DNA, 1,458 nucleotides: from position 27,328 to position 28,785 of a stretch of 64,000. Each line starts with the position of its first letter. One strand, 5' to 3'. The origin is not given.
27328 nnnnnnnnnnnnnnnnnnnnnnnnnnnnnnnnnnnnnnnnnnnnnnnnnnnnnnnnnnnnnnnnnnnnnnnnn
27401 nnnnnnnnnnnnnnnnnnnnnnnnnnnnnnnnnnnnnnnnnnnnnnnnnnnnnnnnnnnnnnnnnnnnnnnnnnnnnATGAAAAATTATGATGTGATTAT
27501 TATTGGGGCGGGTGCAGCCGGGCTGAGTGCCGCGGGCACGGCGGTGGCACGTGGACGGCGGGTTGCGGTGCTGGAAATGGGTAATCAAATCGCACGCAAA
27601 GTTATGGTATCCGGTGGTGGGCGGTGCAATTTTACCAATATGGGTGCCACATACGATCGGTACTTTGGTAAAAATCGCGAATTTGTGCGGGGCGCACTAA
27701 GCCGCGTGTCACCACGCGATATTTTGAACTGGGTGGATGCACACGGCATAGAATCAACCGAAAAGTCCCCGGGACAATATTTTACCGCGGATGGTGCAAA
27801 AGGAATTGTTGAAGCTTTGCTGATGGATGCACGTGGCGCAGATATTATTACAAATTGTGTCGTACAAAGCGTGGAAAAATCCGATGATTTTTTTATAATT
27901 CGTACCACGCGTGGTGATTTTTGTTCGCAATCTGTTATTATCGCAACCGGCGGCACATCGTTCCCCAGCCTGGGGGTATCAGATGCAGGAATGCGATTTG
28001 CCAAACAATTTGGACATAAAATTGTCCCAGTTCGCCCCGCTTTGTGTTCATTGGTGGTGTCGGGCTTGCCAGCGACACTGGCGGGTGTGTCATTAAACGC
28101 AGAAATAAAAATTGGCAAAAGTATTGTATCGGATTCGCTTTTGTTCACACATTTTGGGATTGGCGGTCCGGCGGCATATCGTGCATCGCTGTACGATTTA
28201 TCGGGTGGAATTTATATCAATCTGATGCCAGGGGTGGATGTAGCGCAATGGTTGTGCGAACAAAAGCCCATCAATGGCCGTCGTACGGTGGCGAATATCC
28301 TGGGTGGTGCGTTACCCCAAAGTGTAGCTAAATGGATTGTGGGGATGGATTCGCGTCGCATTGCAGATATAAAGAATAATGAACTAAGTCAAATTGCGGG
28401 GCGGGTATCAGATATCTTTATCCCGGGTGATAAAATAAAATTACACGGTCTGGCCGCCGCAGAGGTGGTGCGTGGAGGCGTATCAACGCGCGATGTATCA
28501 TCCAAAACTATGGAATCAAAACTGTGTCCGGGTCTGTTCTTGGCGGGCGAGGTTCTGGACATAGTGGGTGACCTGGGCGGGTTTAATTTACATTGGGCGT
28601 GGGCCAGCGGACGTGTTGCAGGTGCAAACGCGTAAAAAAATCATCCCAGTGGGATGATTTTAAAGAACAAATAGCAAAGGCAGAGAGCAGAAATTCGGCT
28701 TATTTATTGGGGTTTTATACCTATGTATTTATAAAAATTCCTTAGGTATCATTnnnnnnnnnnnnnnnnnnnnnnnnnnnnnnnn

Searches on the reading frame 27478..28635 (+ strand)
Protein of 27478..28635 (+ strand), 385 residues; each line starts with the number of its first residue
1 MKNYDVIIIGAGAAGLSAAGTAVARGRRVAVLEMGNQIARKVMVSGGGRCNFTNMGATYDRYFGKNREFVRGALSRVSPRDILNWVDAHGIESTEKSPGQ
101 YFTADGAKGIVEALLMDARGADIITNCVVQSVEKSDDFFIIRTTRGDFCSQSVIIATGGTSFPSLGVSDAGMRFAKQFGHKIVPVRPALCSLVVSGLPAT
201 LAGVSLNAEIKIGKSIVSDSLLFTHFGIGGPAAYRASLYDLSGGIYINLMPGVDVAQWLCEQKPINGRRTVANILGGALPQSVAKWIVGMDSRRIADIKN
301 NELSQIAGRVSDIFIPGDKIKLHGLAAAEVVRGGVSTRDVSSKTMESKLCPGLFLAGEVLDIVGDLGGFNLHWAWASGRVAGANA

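Call 14: search_protein_families(library=pfam, proteins=[window:27478-28635:+], max_evalue=0.01)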
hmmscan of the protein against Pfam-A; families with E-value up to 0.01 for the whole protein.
window:27478-28635:+ (385 aa): 13 families
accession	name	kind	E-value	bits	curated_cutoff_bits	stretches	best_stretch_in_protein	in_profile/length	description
PF03486.20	HI0933_like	-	1.7e-74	250.8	50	1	5-383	2-243/244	HI0933-like protein Rossmann domain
PF22780.1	HI0933_like_1st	-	1.3e-16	61.3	27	1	186-312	1-149/165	HI0933-like protein barrel and H2TH domain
PF13738.12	Pyr_redox_3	-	4.2e-12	46.4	30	1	121-164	96-139/305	Pyridine nucleotide-disulphide oxidoreductase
PF01266.30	DAO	-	4.7e-12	46.5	27.9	2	5-41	1-37/353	FAD dependent oxidoreductase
PF00890.30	FAD_binding_2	-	7.4e-10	39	20.4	1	5-49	1-45/414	FAD binding domain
PF12831.13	FAD_oxidored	-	2.3e-07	30.9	27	1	5-137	1-119/416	FAD dependent oxidoreductase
PF07992.20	Pyr_redox_2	-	3.9e-07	30.2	26.1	1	4-167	1-116/291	Pyridine nucleotide-disulphide oxidoreductase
PF00070.33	Pyr_redox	-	1e-05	26.4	22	1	6-40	2-36/82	Pyridine nucleotide-disulphide oxidoreductase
PF13450.12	NAD_binding_8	-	2.4e-05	25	21.9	1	8-38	1-31/68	NAD(P)-binding Rossmann-like domain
PF01134.28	GIDA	-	5.1e-05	23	22.1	0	322-385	320-383/391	Glucose inhibited division protein A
PF01262.27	AlaDh_PNT_C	-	8.9e-05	22.4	23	1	5-48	30-73/214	Alanine dehydrogenase/PNT, C-terminal domain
PF01946.23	Thi4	-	0.00034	20.3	26.2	1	3-34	17-49/235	Thi4 family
PF01593.30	Amino_oxidase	-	0.0062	16.3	19.8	0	94-157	190-254/443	Flavin containing amine oxidoreductase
